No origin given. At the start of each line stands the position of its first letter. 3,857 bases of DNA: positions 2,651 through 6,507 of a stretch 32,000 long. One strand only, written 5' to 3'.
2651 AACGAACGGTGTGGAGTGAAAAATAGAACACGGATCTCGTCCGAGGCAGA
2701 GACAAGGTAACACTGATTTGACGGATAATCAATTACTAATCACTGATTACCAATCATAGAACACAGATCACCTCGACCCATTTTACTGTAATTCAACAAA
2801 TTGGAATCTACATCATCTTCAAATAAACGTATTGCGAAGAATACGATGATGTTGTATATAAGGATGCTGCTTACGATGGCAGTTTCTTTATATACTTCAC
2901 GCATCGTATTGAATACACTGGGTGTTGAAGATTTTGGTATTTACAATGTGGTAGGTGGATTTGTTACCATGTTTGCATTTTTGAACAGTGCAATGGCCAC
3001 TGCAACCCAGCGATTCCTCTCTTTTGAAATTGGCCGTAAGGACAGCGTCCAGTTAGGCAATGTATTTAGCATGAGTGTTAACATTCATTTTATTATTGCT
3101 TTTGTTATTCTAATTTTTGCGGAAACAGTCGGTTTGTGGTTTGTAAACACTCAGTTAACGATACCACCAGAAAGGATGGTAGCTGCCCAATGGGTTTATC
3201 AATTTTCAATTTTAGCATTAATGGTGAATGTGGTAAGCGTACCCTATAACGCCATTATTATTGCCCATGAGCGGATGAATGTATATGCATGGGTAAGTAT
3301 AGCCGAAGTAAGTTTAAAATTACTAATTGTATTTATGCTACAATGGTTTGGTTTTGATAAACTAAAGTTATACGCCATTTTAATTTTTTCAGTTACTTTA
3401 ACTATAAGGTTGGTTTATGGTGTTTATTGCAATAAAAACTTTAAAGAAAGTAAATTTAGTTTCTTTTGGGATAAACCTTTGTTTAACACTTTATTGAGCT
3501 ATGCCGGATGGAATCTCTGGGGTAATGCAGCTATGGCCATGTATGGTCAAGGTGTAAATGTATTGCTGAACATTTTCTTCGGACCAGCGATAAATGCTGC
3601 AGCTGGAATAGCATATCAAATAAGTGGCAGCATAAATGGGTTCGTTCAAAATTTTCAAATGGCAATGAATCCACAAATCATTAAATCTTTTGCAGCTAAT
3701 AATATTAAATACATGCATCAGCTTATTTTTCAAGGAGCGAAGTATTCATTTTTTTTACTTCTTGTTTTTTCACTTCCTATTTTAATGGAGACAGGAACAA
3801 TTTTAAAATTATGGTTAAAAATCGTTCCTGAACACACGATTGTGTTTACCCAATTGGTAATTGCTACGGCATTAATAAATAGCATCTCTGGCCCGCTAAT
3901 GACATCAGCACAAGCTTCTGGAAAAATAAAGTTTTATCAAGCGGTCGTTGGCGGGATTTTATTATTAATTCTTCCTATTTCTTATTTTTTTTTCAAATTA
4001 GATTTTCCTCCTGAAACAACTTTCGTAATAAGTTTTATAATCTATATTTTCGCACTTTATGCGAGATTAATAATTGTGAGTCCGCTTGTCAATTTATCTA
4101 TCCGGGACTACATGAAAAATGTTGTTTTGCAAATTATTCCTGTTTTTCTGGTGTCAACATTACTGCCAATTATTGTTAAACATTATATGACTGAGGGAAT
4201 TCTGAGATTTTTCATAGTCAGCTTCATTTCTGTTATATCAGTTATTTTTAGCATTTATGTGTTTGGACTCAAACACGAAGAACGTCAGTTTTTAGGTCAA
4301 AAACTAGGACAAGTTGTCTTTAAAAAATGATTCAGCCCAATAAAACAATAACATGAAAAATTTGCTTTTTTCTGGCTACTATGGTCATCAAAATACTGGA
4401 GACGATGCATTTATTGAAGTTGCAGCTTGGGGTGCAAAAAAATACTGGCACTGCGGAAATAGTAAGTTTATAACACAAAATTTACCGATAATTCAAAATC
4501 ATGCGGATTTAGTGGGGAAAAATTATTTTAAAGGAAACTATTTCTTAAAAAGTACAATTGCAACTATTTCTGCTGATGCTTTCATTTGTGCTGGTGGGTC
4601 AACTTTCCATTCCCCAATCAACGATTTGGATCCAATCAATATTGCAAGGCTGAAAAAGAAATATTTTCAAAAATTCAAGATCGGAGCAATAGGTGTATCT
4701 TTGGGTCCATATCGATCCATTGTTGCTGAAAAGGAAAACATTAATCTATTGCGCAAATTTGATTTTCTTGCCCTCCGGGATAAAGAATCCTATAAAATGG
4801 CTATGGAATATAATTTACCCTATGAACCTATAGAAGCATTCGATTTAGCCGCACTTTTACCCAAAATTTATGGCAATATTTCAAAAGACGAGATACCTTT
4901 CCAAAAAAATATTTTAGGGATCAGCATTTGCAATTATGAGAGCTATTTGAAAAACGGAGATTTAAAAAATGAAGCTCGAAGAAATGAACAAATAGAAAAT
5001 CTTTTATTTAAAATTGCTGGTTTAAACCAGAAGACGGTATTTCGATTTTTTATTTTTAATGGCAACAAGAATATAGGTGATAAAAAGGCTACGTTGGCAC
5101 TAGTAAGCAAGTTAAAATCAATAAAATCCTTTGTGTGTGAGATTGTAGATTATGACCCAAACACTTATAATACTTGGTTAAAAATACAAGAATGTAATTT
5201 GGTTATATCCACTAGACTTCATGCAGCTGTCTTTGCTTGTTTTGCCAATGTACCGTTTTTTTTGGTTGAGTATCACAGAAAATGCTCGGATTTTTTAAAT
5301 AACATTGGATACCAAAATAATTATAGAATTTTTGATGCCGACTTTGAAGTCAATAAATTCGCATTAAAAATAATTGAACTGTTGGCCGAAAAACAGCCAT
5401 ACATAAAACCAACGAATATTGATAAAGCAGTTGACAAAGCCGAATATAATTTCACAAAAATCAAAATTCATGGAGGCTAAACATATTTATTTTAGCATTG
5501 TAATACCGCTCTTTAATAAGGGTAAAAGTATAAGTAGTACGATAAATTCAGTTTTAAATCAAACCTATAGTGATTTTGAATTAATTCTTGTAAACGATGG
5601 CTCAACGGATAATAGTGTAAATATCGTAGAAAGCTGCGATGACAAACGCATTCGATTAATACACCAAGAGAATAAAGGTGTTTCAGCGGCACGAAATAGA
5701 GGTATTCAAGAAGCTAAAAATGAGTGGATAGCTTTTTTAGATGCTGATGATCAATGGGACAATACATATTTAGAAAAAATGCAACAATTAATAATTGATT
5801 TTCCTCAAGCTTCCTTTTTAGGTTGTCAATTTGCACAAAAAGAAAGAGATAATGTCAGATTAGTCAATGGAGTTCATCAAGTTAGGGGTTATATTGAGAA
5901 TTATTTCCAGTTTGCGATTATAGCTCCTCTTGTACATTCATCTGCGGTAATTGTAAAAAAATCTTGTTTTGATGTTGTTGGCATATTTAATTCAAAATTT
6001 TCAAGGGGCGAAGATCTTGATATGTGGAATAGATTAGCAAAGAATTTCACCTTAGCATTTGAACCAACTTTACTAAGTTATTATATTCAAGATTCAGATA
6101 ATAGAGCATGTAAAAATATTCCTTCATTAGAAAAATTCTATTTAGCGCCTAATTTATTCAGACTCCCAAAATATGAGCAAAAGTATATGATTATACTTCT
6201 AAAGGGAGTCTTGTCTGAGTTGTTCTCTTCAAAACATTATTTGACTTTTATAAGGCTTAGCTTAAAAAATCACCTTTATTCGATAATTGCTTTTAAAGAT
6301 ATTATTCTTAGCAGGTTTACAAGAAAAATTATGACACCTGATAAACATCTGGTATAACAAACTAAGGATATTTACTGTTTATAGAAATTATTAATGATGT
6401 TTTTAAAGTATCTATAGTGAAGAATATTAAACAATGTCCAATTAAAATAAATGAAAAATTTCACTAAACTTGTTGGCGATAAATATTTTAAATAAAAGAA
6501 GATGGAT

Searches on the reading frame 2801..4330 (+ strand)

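Call 58: search_protein_families(library=pfam, proteins=[window:2801-4330:+])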
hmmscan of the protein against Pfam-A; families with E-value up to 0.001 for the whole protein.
window:2801-4330:+ (509 aa): 1 family
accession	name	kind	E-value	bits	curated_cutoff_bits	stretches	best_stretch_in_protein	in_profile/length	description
PF01943.22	Polysacc_synt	-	4.2e-07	30.1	28.2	1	12-293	2-270/274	Polysaccharide biosynthesis protein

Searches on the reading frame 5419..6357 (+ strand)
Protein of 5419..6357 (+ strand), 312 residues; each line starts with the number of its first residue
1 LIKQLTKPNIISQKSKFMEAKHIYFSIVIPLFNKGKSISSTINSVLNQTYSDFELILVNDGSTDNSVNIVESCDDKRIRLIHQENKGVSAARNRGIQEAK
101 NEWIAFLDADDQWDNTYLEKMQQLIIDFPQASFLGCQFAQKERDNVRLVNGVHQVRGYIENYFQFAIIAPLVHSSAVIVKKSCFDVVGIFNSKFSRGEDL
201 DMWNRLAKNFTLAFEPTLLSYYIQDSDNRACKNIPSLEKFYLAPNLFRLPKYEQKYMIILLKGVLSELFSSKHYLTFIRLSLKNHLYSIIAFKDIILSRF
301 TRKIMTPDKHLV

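Call 58: search_protein_families(library=pfam, proteins=[window:5419-6357:+])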
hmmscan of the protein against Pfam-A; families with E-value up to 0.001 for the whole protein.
window:5419-6357:+ (312 aa): 3 families
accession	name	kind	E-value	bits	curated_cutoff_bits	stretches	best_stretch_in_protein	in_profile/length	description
PF00535.33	Glycos_transf_2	-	7.6e-37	127.3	23.3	1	26-169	1-149/168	Glycosyl transferase family 2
PF10111.15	Glyco_tranf_2_2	-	3.1e-18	66.7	27.3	1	26-222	1-216/276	Glycosyltransferase like family 2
PF13641.12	Glyco_tranf_2_3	-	2.8e-17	63.9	27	1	25-208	3-196/230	Glycosyltransferase like family 2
